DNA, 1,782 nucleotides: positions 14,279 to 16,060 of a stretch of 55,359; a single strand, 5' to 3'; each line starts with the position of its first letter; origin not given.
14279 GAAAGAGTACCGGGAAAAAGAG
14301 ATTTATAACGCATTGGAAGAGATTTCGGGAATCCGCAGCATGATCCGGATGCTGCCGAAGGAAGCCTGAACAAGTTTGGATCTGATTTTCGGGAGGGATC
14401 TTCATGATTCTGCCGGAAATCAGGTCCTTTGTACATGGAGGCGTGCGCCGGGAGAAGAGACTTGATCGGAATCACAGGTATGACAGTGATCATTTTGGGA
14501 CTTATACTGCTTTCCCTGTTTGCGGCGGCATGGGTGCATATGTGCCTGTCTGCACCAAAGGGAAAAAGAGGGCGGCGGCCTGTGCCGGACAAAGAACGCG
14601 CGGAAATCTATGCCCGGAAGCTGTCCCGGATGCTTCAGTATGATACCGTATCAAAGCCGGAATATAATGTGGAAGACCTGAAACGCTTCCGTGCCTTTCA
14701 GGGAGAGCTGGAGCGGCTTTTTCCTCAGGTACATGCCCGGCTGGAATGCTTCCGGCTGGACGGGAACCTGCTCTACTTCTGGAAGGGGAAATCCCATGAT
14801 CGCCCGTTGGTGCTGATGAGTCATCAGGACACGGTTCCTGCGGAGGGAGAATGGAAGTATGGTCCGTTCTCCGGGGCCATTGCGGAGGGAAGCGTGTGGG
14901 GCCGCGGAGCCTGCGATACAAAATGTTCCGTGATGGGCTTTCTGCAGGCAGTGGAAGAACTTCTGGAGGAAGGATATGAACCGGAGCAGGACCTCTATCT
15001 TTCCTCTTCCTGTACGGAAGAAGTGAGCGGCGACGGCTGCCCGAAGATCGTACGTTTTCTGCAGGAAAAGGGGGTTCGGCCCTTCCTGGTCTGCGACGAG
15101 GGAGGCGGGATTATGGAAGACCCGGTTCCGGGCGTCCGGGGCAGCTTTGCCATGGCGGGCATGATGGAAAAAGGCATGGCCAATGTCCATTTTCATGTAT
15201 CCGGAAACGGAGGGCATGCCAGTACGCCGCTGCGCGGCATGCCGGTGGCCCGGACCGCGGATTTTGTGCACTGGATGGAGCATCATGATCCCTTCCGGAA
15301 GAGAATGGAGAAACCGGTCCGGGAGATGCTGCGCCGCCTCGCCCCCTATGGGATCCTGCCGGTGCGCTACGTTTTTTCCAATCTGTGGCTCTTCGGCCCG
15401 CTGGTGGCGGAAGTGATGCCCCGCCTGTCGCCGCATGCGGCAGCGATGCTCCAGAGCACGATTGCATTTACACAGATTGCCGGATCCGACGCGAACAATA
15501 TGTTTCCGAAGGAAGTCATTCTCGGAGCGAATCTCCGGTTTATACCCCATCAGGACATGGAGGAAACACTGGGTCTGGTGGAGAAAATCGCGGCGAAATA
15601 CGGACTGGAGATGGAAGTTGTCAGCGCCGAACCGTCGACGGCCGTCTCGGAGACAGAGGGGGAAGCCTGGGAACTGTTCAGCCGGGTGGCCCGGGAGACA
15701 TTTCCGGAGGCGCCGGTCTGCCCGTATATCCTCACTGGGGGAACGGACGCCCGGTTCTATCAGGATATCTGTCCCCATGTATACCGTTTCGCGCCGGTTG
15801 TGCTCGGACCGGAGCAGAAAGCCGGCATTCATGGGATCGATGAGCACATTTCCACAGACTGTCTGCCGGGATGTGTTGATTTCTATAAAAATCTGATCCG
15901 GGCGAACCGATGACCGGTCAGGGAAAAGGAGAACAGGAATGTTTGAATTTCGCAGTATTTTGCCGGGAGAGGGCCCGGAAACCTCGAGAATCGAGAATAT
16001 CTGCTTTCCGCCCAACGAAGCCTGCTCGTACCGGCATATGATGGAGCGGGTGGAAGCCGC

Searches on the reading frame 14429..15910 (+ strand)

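Call 20: search_protein_families(library=pfam, proteins=[window:14429-15910:+], max_evalue=0.001)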
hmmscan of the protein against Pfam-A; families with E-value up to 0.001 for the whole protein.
window:14429-15910:+ (494 aa): 3 families
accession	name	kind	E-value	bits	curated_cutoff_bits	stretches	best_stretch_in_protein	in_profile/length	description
PF01546.33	Peptidase_M20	-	1.1e-30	107.5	24.6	1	129-491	2-205/206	Peptidase family M20/M25/M40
PF07687.19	M20_dimer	-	9.4e-09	35.6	21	1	247-394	3-105/107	Peptidase dimerisation domain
PF04389.22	Peptidase_M28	-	2.8e-05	24.4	21.3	1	113-208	1-77/193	Peptidase family M28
